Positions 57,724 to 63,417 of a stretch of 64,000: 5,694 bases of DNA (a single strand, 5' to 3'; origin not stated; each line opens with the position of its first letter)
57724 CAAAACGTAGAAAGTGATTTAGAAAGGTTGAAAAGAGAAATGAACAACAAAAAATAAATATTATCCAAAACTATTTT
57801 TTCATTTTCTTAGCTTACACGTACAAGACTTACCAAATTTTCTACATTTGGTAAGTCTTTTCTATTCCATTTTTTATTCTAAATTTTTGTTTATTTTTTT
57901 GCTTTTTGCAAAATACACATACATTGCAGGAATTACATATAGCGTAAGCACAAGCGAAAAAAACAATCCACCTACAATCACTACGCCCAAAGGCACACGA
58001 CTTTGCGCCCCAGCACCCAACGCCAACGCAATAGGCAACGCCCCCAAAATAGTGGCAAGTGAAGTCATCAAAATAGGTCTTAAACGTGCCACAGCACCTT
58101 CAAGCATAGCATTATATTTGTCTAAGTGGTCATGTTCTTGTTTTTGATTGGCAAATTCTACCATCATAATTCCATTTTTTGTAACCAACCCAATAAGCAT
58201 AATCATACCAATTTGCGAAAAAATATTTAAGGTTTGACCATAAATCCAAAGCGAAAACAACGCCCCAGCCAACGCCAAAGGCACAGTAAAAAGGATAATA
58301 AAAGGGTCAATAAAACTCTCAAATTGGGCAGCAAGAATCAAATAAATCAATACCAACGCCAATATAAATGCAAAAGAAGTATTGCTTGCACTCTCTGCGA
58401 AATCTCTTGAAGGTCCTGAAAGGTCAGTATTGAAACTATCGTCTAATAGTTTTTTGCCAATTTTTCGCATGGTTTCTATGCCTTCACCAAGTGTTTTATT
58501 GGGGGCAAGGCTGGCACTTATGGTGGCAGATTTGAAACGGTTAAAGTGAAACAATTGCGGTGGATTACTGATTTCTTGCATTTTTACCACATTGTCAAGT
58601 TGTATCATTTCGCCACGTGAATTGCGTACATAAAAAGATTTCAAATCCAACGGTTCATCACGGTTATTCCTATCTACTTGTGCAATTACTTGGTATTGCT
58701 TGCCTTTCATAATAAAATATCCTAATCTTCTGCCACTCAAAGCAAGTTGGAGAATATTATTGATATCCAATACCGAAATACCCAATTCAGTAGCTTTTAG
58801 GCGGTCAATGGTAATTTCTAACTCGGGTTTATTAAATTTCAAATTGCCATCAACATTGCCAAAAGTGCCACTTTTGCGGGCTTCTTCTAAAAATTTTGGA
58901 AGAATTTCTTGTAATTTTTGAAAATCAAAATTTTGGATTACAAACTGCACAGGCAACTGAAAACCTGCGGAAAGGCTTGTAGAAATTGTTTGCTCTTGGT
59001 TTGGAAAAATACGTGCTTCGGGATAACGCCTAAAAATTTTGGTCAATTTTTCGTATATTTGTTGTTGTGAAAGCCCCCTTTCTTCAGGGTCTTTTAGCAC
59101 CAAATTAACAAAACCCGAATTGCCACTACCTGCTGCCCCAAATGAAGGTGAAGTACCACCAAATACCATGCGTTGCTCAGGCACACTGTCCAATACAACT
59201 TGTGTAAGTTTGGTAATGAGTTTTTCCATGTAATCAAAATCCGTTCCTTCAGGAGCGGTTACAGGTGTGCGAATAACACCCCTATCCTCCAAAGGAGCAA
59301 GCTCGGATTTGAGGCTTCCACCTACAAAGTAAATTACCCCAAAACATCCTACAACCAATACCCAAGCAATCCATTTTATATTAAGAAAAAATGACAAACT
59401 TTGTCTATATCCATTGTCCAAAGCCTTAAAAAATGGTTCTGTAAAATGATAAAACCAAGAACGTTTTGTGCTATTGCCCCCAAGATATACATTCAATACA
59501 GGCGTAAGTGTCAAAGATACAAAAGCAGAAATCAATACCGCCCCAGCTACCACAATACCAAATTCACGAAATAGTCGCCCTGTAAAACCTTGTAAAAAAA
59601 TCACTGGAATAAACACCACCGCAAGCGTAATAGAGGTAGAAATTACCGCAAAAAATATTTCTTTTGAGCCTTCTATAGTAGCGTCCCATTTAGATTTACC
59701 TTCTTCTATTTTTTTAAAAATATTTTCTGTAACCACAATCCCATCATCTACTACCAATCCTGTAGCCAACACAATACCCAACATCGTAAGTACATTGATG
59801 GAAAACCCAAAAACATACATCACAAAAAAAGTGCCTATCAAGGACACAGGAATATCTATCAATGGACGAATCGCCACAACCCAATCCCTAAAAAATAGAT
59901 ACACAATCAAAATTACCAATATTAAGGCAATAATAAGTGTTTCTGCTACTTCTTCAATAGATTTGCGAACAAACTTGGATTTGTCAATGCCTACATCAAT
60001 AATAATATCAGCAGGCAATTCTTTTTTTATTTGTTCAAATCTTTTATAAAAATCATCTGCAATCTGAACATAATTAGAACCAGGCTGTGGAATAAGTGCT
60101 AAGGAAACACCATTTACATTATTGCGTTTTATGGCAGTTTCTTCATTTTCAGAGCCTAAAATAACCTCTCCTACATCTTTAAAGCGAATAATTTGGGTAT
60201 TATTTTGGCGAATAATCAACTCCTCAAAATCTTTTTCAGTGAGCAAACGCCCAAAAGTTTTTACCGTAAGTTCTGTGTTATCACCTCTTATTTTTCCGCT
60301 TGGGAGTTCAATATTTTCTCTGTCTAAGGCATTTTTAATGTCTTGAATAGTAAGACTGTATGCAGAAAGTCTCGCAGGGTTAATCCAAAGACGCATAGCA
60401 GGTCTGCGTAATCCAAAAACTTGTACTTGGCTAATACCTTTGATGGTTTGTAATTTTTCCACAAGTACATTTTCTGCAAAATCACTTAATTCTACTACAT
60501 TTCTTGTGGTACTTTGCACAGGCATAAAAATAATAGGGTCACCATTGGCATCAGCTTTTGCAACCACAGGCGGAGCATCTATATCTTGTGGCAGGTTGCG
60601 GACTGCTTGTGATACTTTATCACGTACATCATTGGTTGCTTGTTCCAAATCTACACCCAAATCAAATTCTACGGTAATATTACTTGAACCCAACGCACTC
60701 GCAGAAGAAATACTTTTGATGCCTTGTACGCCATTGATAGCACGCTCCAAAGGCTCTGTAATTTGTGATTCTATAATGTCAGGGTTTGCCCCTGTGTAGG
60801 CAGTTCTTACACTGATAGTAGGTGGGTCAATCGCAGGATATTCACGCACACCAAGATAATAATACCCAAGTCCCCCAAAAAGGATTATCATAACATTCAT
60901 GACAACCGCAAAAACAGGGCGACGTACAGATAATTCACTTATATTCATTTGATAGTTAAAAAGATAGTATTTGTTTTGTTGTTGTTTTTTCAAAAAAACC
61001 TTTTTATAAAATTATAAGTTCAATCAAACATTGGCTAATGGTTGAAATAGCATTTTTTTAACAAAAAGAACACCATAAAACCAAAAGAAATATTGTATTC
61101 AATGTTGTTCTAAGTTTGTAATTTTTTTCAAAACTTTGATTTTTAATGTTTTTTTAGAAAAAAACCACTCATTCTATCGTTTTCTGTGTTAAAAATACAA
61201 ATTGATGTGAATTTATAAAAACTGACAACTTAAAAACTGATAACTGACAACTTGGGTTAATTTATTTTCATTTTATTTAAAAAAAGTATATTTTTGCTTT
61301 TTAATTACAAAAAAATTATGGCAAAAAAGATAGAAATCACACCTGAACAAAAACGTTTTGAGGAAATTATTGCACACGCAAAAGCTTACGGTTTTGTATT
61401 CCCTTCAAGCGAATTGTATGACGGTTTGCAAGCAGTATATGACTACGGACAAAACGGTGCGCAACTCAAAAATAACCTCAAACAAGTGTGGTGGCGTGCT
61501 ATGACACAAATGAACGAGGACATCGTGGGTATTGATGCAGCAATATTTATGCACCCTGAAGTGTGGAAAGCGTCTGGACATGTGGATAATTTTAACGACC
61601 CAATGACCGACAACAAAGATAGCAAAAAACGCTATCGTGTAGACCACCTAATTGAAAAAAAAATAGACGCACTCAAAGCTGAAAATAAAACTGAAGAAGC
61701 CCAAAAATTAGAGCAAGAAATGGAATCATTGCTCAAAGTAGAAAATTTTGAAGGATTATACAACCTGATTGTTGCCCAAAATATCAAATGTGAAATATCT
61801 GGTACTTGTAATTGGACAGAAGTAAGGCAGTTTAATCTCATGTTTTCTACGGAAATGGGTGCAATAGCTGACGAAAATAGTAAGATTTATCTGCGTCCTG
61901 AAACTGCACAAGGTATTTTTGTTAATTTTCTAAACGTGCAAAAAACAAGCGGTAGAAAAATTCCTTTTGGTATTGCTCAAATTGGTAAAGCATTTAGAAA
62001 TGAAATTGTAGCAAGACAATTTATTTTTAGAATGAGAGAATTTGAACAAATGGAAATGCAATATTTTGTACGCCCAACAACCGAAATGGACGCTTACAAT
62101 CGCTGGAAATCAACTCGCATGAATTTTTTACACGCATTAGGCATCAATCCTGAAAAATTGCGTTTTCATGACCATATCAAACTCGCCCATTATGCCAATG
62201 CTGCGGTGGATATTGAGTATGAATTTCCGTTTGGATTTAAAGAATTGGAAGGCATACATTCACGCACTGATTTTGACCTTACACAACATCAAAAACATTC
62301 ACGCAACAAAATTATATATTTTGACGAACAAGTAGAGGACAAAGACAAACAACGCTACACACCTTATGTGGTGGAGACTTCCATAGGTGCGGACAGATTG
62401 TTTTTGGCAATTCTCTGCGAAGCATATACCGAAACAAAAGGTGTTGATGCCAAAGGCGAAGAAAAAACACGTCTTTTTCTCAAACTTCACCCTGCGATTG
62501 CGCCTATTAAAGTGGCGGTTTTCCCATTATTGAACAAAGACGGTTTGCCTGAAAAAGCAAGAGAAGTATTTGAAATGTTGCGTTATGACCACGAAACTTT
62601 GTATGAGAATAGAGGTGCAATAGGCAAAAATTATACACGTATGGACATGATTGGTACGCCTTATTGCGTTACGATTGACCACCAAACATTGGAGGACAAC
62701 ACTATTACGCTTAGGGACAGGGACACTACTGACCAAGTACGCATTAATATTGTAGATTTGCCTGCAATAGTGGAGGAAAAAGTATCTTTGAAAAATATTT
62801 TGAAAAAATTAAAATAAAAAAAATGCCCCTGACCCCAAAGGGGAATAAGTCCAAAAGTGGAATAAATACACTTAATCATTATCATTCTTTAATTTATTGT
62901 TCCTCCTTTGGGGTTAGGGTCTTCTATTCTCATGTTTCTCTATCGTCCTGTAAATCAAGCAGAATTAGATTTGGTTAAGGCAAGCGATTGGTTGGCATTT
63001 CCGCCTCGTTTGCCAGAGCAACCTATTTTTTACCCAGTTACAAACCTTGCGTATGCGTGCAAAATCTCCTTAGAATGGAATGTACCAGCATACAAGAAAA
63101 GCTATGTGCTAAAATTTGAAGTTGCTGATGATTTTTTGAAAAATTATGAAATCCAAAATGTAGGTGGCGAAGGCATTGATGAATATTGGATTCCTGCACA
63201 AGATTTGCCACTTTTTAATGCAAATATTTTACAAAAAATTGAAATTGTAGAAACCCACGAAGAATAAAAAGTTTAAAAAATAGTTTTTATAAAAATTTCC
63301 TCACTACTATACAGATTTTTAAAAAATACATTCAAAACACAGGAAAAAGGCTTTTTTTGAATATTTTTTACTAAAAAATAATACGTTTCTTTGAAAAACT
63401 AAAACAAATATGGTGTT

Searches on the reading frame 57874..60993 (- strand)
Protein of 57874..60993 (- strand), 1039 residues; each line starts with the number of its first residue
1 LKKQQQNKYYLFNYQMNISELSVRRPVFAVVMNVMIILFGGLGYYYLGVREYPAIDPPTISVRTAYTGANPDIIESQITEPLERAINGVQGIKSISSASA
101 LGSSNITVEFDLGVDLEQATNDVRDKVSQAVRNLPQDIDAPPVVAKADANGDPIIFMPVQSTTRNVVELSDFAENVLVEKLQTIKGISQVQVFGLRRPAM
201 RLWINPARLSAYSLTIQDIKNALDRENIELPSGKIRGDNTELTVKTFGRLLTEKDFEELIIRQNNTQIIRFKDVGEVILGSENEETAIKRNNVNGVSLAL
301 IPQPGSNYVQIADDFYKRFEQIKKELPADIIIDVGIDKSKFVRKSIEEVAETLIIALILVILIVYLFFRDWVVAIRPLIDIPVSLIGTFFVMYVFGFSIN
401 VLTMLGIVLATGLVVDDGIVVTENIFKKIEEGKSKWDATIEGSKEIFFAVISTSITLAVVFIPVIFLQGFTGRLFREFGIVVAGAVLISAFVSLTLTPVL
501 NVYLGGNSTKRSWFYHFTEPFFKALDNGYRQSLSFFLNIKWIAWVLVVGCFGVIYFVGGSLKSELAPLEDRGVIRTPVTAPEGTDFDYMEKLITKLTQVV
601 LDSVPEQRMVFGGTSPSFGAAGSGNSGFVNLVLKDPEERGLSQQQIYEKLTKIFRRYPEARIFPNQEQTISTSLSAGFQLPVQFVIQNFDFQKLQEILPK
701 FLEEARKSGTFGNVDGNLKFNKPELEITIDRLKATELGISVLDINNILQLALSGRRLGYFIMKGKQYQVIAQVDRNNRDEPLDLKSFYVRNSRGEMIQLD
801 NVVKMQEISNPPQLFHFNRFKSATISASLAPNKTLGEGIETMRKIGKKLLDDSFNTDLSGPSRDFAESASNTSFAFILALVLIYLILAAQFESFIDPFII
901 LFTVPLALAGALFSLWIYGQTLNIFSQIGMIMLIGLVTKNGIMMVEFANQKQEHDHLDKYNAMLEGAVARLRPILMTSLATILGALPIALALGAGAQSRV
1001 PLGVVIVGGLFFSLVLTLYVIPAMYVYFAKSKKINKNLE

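Call 83: search_protein_families(library=pfam, max_evalue=0.00001, proteins=[window:57874-60993:-])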
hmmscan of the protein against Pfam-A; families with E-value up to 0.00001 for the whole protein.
window:57874-60993:- (1039 aa): 2 families
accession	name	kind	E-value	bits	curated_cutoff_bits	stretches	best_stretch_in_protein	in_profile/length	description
PF00873.25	ACR_tran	-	3e-297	989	28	1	18-1028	1-1020/1021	AcrB/AcrD/AcrF family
PF03176.21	MMPL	-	3.5e-13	49.7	20.5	2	351-507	147-305/333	MMPL family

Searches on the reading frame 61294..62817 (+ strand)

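Call 83: search_protein_families(library=pfam, max_evalue=0.00001, proteins=[window:61294-62817:+])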
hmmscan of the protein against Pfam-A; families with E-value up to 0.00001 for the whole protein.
window:61294-62817:+ (507 aa): 2 families
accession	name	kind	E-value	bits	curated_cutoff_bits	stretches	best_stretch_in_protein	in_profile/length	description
PF03129.25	HGTP_anticodon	-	7.7e-18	64.9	21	1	406-495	1-93/94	Anticodon binding domain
PF00587.30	tRNA-synt_2b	-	3.9e-13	50.3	29.3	1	193-374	5-176/179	tRNA synthetase class II core domain (G, H, P, S and T)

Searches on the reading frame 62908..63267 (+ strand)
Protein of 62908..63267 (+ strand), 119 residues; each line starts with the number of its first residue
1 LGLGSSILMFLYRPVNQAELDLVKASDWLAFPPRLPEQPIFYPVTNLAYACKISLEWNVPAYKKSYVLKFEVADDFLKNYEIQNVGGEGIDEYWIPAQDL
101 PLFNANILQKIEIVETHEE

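Call 63: find_encoding_contigs(protein=window:62908-63267:+, flank=3000, max_places=6)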
Protein window:62908-63267:+ (119 aa): 1 contig read that carries it; 1 place shown.
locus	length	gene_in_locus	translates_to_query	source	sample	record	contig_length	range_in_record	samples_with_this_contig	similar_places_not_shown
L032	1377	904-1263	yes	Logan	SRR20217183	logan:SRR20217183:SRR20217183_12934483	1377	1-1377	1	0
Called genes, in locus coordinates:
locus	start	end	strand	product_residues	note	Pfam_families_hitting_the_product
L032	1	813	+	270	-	?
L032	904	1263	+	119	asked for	-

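Call 83: search_protein_families(library=pfam, max_evalue=0.00001, proteins=[window:62908-63267:+])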
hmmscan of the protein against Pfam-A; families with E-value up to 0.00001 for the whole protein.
window:62908-63267:+ (119 aa): 0 families
